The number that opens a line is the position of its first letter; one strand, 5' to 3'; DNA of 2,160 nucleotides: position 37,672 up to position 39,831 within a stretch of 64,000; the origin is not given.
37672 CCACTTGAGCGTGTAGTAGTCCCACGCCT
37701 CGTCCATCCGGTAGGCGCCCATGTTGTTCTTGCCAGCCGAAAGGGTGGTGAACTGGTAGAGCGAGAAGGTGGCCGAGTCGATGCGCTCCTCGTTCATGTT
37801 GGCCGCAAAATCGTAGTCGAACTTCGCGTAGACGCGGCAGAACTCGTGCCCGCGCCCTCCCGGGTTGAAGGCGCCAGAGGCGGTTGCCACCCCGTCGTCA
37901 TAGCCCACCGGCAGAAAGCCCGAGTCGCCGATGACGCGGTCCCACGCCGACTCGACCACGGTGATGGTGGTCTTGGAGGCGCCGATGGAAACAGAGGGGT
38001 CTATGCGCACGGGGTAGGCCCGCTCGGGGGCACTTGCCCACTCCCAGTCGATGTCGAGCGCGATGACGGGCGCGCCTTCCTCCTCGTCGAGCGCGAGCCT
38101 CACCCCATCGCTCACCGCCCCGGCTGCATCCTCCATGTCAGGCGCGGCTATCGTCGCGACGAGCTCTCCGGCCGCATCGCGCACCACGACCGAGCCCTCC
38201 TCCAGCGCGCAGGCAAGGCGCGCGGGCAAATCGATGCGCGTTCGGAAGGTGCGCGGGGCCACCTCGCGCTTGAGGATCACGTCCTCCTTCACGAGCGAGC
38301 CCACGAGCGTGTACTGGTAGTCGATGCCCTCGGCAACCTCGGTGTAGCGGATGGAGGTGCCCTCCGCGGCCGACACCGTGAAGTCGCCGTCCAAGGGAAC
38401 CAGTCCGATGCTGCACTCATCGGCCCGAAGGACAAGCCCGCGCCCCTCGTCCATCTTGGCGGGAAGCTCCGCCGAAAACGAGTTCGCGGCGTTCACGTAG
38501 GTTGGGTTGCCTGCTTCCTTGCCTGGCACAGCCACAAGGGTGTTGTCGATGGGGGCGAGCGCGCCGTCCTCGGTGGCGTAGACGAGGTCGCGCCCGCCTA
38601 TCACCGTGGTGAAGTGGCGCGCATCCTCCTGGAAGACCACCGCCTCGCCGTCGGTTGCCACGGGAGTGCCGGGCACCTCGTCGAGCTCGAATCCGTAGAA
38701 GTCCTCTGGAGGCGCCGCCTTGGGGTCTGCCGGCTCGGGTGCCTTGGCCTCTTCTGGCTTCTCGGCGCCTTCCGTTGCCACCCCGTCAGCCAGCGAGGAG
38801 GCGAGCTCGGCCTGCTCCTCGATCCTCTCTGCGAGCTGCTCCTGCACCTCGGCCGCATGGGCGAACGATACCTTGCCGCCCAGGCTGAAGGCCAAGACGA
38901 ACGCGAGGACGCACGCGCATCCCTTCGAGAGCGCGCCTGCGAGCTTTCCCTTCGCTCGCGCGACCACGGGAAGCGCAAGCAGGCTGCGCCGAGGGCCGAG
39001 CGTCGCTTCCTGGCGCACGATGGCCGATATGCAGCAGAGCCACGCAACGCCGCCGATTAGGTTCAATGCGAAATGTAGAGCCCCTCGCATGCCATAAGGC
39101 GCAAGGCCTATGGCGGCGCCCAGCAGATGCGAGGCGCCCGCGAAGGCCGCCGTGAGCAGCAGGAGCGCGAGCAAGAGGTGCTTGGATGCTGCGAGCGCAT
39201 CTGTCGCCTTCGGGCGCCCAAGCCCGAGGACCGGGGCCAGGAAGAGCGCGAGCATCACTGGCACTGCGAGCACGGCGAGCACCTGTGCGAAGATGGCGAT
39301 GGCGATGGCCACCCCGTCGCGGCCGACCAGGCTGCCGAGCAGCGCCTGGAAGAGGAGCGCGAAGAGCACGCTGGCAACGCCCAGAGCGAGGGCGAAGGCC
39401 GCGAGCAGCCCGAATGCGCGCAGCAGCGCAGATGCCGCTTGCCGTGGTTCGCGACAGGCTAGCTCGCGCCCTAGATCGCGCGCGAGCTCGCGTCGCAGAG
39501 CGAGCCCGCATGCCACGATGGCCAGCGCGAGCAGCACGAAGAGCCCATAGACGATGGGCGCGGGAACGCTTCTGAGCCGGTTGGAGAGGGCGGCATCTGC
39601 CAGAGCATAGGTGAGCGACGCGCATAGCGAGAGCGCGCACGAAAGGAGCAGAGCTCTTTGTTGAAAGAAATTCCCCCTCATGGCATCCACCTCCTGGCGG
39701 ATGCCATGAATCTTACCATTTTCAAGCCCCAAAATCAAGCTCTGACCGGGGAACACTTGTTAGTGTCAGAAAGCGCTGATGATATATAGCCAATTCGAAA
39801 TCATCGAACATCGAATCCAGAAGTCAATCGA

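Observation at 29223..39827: Stand-alone giant RHS/YD-repeat toxin cassette embedded between housekeeping operons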

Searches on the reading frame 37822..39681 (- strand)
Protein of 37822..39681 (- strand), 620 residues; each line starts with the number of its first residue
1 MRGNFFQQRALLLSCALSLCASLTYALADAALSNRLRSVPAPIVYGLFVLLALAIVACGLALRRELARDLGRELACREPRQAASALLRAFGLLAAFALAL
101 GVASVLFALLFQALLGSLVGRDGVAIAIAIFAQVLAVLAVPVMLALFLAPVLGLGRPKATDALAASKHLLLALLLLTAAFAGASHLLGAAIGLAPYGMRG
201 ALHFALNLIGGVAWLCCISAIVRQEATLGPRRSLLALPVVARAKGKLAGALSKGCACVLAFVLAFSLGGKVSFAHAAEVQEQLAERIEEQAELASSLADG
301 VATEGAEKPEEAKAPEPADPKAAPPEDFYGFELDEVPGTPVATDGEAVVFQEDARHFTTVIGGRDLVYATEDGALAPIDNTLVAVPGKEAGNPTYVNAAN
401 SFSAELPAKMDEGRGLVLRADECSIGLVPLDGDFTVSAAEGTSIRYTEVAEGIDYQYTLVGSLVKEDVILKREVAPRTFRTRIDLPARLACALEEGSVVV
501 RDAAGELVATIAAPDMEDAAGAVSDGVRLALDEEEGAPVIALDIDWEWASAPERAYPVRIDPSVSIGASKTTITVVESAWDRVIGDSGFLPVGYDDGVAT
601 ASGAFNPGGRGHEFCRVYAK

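Call 20: find_homologous_proteins(query=window:37822-39681:-, max_evalue=0.001)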
Query window:37822-39681:-: 8000 candidates shared short words with the query, none scored E <= 0.001.

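Call 28: search_protein_representatives(protein=window:37822-39681:-)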
Query: 620 residues. Proteins with E-value up to 0.001 (for the whole library): 3568; up to 1e-10: 621; up to 1e-30: 64. The best 150 are listed.
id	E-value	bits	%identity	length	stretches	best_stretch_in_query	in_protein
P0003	1.2e-232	790.2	62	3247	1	3-620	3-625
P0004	1.5e-86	307.9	37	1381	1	4-619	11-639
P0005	4.2e-81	289.9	46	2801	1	260-618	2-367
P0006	1.7e-74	268.1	37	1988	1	11-619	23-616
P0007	2.1e-71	257.9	35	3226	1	6-619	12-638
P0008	4.1e-71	256.9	42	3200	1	83-619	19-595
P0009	1.0e-69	252.2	48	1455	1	304-619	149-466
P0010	1.0e-66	242.4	34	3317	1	98-613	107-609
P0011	1.4e-63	232.0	45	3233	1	297-619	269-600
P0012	1.7e-63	231.8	36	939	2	84-502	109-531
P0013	2.2e-59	218.2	48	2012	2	308-504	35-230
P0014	1.7e-51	192.1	38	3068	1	325-618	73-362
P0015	2.6e-50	188.2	37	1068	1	322-619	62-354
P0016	1.0e-49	186.2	35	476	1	258-602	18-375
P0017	1.9e-47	178.8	45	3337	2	394-618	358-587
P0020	2.7e-44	168.4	35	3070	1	274-606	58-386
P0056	7.2e-33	130.6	32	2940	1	273-576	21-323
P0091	2.3e-25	105.8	30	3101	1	333-591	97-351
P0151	2.5e-17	79.3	31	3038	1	334-577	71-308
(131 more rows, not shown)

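Call 49: find_encoding_contigs(protein=P0014, flank=6000, max_places=2)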
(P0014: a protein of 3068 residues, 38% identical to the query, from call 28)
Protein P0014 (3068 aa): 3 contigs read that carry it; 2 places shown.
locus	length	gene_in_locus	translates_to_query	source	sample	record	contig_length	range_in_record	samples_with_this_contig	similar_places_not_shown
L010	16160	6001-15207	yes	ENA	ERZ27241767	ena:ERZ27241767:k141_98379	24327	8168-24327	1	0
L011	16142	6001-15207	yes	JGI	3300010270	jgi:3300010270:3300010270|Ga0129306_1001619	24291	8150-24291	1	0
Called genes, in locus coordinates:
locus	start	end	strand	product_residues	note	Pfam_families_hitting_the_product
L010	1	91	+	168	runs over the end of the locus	PF08279:HTH_11, PF02829:3H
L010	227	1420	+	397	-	PF13303:PTS_EIIC_2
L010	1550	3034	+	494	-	PF08903:DUF1846, PF20921:DUF1846_C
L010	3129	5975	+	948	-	PF00708:Acylphosphatase, PF07503:zf-HYPF, PF01300:Sua5_yciO_yrdC, PF17788:HypF_C, PF22521:HypF_C_2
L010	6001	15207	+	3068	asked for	PF24517:CBM96, PF20148:DUF6531, PF25023:TEN_YD-shell, PF05593:RHS_repeat, PF25023:TEN_YD-shell, PF25023:TEN_YD-shell, PF25023:TEN_YD-shell, PF05593:RHS_repeat, +11 more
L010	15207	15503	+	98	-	-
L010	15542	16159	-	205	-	?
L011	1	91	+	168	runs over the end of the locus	PF08279:HTH_11, PF02829:3H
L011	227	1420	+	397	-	PF13303:PTS_EIIC_2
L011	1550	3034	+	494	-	PF08903:DUF1846, PF20921:DUF1846_C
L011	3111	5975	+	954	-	PF00708:Acylphosphatase, PF07503:zf-HYPF, PF01300:Sua5_yciO_yrdC, PF17788:HypF_C, PF22521:HypF_C_2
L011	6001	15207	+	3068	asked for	PF24517:CBM96, PF20148:DUF6531, PF25023:TEN_YD-shell, PF05593:RHS_repeat, PF25023:TEN_YD-shell, PF25023:TEN_YD-shell, PF25023:TEN_YD-shell, PF05593:RHS_repeat, +11 more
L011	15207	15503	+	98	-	-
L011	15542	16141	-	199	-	?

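Call 51: find_encoding_contigs(protein=P0020, flank=5000, max_places=2)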
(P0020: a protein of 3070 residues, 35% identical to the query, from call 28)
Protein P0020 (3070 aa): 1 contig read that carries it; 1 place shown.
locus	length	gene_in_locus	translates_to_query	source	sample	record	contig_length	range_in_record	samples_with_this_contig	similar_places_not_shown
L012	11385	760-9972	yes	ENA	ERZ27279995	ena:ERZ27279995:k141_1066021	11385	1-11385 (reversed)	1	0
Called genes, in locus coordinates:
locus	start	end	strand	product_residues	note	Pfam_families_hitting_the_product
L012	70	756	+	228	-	-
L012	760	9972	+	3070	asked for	PF20148:DUF6531, PF25023:TEN_YD-shell, PF25023:TEN_YD-shell, PF05593:RHS_repeat, PF25023:TEN_YD-shell, PF05593:RHS_repeat, PF25023:TEN_YD-shell, PF05593:RHS_repeat, +14 more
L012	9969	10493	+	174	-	-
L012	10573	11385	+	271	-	?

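Call 52: find_encoding_contigs(protein=P0091, flank=5000, max_places=2)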
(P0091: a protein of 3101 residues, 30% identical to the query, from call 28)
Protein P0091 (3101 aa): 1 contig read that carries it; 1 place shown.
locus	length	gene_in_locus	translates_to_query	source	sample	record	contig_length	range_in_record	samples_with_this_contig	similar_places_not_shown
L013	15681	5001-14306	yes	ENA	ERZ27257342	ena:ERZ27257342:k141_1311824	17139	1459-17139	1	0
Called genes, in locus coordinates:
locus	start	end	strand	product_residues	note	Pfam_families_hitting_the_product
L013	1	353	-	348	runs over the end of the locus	PF00155:Aminotran_1_2 (weak), PF01212:Beta_elim_lyase, PF01041:DegT_DnrJ_EryC1 (faint)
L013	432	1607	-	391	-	PF04909:Amidohydro_2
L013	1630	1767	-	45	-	-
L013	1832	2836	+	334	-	PF00579:tRNA-synt_1b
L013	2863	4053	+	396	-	PF00465:Fe-ADH, PF13685:Fe-ADH_2, PF25137:ADH_Fe_C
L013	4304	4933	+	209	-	-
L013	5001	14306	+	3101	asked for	PF20148:DUF6531, PF25023:TEN_YD-shell, PF05593:RHS_repeat, PF25023:TEN_YD-shell, PF25023:TEN_YD-shell, PF05593:RHS_repeat, PF25023:TEN_YD-shell, PF05593:RHS_repeat, +6 more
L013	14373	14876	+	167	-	-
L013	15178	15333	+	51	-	-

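Call 55: find_encoding_contigs(protein=P0056, flank=5000, max_places=2)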
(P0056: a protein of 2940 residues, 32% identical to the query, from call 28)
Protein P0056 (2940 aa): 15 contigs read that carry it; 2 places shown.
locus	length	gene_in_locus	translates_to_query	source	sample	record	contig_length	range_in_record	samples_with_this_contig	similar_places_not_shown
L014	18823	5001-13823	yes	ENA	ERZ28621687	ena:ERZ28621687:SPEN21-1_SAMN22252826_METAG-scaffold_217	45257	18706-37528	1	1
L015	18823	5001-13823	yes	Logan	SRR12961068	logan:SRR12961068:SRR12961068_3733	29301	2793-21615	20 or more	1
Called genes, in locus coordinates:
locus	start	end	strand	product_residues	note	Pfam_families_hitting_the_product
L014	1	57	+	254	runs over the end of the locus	PF01507:PAPS_reduct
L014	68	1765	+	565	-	-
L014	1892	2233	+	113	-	PF13560:HTH_31, PF12844:HTH_19, PF13443:HTH_26, PF01381:HTH_3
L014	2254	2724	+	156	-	PF00072:Response_reg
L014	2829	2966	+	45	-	-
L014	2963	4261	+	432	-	PF14501:HATPase_c_5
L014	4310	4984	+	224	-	PF04647:AgrB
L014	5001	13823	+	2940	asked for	PF20148:DUF6531, PF05593:RHS_repeat, PF25023:TEN_YD-shell, PF05593:RHS_repeat, PF25023:TEN_YD-shell, PF05593:RHS_repeat, PF25023:TEN_YD-shell, PF05593:RHS_repeat, +14 more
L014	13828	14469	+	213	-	-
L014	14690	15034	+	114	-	PF08769:Spo0A_C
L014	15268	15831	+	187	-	-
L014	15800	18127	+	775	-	PF00931:NB-ARC (weak), PF24883:NPHP3_N (faint), PF05729:NACHT, PF03781:FGE-sulfatase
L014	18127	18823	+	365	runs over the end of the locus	PF01408:GFO_IDH_MocA, PF22685:Gal80p_C-like (faint), PF02894:GFO_IDH_MocA_C, PF22725:GFO_IDH_MocA_C3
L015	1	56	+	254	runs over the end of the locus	PF01507:PAPS_reduct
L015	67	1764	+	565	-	-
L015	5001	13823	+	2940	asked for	PF20148:DUF6531, PF05593:RHS_repeat, PF25023:TEN_YD-shell, PF05593:RHS_repeat, PF25023:TEN_YD-shell, PF05593:RHS_repeat, PF25023:TEN_YD-shell, PF05593:RHS_repeat, +14 more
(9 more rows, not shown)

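Call 56: find_encoding_contigs(protein=P0151, flank=5000, max_places=2)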
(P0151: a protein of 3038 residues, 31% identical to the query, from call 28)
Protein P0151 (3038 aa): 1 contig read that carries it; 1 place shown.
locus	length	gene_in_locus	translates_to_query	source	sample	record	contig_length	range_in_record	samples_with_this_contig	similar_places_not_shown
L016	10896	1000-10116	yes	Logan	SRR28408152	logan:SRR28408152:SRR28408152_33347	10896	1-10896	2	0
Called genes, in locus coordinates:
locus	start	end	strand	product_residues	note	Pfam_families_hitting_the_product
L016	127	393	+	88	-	-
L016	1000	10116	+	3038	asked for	PF20148:DUF6531, PF25023:TEN_YD-shell, PF05593:RHS_repeat, PF25023:TEN_YD-shell, PF25023:TEN_YD-shell, PF05593:RHS_repeat, PF25023:TEN_YD-shell, PF05593:RHS_repeat, +11 more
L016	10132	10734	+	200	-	-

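Call 57: search_protein_families(library=pfam, proteins=[L012:70-756:+, L013:4304-4933:+, L014:4310-4984:+, L016:127-393:+, L012:9969-10493:+, L013:14373-14876:+, L014:13828-14469:+, L016:10132-10734:+], max_evalue=1)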
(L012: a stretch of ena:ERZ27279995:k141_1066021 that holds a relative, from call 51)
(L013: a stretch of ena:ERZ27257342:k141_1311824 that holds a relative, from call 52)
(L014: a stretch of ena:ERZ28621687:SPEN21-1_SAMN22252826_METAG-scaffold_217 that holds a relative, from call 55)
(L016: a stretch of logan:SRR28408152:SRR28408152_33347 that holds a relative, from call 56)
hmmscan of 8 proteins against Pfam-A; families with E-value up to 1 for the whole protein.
L012:70-756:+ (228 aa): 1 family
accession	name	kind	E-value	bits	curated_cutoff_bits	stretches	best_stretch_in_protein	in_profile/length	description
PF06570.16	DUF1129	-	0.65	10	29.1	0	11-117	76-181/207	Protein of unknown function (DUF1129)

L013:4304-4933:+ (209 aa): 1 family
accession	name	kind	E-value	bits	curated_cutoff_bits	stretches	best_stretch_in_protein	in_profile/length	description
PF03554.18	Herpes_UL73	-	0.34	11.4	23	0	171-199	37-65/75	UL73 viral envelope glycoprotein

L014:4310-4984:+ (224 aa): 2 families
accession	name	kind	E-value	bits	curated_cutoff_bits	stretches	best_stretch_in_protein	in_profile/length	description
PF04647.20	AgrB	-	1.3e-38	132.7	23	1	40-219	1-183/185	Accessory gene regulator B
PF04964.19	Flp_Fap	-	0.38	11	32.2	0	208-220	13-25/46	Flp/Fap pilin component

L016:127-393:+ (88 aa): 0 families

L012:9969-10493:+ (174 aa): 1 family
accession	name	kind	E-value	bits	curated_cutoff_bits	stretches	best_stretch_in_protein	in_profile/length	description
PF16899.10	Cyclin_C_2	-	0.16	12.8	27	1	27-57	40-70/99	Cyclin C-terminal domain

L013:14373-14876:+ (167 aa): 1 family
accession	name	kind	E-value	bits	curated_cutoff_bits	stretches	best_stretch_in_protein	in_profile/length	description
PF16339.10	DUF4969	-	0.062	14.1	31.4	1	11-32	3-24/79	Domain of unknown function (DUF4969)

L014:13828-14469:+ (213 aa): 0 families

L016:10132-10734:+ (200 aa): 2 families
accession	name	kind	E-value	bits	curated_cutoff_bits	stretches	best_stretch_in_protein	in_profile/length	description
PF20098.4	DUF6488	-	0.01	16.2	27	1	1-108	1-97/110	Family of unknown function (DUF6488)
PF14887.12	HMG_box_5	-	0.2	12.1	25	1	39-104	3-68/86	HMG (high mobility group) box 5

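Call 81: find_encoding_contigs(protein=P0003, flank=8000, max_places=3)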
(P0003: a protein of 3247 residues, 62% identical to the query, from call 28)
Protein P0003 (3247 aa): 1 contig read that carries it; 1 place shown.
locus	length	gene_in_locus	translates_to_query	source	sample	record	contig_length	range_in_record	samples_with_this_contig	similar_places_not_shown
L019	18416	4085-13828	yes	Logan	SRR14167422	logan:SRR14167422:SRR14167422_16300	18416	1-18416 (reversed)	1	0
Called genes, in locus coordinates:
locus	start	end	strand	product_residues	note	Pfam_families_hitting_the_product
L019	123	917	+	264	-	PF27457:RNase_HII_N, PF01351:RNase_HII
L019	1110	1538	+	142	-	PF02021:UPF0102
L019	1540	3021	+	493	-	PF13541:ChlI, PF01078:Mg_chelatase, PF00158:Sigma54_activat (faint), PF07728:AAA_5, PF00493:MCM (weak), PF13335:Mg_chelatase_C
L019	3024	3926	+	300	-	PF02481:DNA_processg_A, PF18306:LDcluster4 (faint)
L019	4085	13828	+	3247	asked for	PF24517:CBM96, PF20148:DUF6531, PF25023:TEN_YD-shell, PF05593:RHS_repeat, PF05593:RHS_repeat, PF25023:TEN_YD-shell, PF05593:RHS_repeat, PF05593:RHS_repeat, +12 more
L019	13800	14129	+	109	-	-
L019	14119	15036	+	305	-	-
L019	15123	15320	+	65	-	-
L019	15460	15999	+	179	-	-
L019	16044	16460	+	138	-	-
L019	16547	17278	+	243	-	-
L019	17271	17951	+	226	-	-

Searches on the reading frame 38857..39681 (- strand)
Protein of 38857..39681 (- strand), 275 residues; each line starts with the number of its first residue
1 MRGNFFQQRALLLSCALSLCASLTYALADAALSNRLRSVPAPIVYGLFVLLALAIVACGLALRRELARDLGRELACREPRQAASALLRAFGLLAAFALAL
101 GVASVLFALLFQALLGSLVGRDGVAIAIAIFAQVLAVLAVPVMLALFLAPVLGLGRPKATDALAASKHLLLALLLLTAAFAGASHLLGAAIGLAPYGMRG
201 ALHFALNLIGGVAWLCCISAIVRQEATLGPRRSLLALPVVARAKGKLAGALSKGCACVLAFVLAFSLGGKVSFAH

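Call 27: search_protein_families(library=pfam, proteins=[window:38857-39681:-], max_evalue=10)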
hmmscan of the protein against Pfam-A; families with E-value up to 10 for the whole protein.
window:38857-39681:- (275 aa): 1 family
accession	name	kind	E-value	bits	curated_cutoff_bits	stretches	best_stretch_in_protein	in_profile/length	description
PF10766.14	AcrZ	-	4.4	7.4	26.2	1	134-155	9-30/48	Multidrug efflux pump-associated protein AcrZ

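Call 74: predict_structure(alignment_id=A5)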
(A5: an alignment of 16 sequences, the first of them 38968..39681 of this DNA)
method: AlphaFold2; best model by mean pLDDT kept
length: 238 residues; sequences in the alignment: 16
mean_pLDDT: 82.7   pTM: 0.77
mean pLDDT of the five models: 82.7, 80.1, 77.1, 74.3, 69.4
residues with pLDDT >= 90: 45; 70-90: 173; 50-70: 17; < 50: 3
segments of 3 or more residues with pLDDT < 50: 236-238
pLDDT, mean of each block of 10 residues (from residue 1): 70 84 83 77 83 83 84 71 75 84 90 90 84 89 88 84 88 93 90 88 89 89 77 48
secondary structure, 60 per line:
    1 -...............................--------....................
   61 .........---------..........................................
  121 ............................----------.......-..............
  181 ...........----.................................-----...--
elements in order: H2-32 H41-69 H79-148 H159-165 H167-191 H196-228

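Call 76: fold_search(model_id=the predicted structure, library=pdb)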
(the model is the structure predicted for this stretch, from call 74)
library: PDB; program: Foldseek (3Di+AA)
matches with E <= 10: 141; with E <= 0.001: 0
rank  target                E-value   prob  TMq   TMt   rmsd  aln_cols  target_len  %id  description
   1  6d79_B                6.1e-01  0.69  0.38  0.41   8.9       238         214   13  Structure of CysZ, a sulfate permease from Pseudomonas Fragi (released 2018-05-16)
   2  8ipq_A                6.1e-01  0.15  0.20  0.13  16.6       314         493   17  Cryo-EM structure of heme transporter CydDC from Mycobacterium smegmatis in the inward facing apo state (released 2023-06-14)
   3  9fxc_B                8.9e-01  0.16  0.21  0.11  18.3       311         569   14  Cryo-EM structure of IrtAB in inward-facing state in nanodisc (released 2024-12-18)
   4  8fhk_C                1.1e+00  0.16  0.22  0.10  16.7       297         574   14  Heterodimeric ABC transporter BmrCD in the occluded conformation bound to ATP: BmrCD_OC-ATP (released 2023-11-15)
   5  7dqv                  1.4e+00  0.14  0.26  0.14  17.6       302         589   15  Crystal structure of a CmABCB1 mutant (released 2021-03-24)
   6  8tzj_C                1.4e+00  0.21  0.24  0.27  18.7       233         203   14  Cryo-EM structure of Vibrio cholerae FtsE/FtsX complex (released 2023-12-20)
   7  9j3o_A                1.4e+00  0.12  0.22  0.15  15.4       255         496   17  Chlamydia pneumoniae ATP/ADP translocator NTT1(Outward open state) (released 2025-03-19)
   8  9g2k_B                1.9e+00  0.10  0.25  0.13  22.3       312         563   19  Cryo-EM structure of IrtAB in outward-occluded state in nanodisc in complex with ADP-vanadate (released 2024-12-18)
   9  2yfb_A                1.9e+00  0.06  0.15  0.15  21.1       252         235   13  X-ray structure of McpS ligand binding domain in complex with succinate (released 2012-04-18)
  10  8ipr_C                2.0e+00  0.21  0.34  0.18  22.2       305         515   15  Cryo-EM structure of heme transporter CydDC from Mycobacterium smegmatis in the outward facing ATP bound state (released 2023-06-14)
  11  5o0t                  2.1e+00  0.10  0.20  0.22  20.5       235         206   12  CRYSTAL STRUCTURE OF TRANS-MEMBRANE DOMAIN OF Cylindrospermum stagnale NADPH-OXIDASE 5 (NOX5) (released 2017-06-28)
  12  6p6j_A                2.1e+00  0.06  0.16  0.09  28.0       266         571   19  Structure of YbtPQ importer with substrate Ybt-Fe bound (released 2020-03-04)
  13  4hyj_B                2.3e+00  0.15  0.27  0.28  14.6       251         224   13  Crystal structure of Exiguobacterium sibiricum rhodopsin (released 2013-07-17)
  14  2yfb_B                2.3e+00  0.05  0.15  0.15  21.3       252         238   15  X-ray structure of McpS ligand binding domain in complex with succinate (released 2012-04-18)
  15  2yfa_A                2.4e+00  0.05  0.15  0.15  21.3       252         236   14  X-ray structure of McpS ligand binding domain in complex with malate (released 2012-04-18)
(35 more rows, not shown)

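Call 85: search_protein_families(library=ncbifam, proteins=[window:38968-39681:-], max_evalue=0.01)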
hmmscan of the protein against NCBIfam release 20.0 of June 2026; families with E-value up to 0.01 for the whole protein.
window:38968-39681:- (238 aa): 0 families
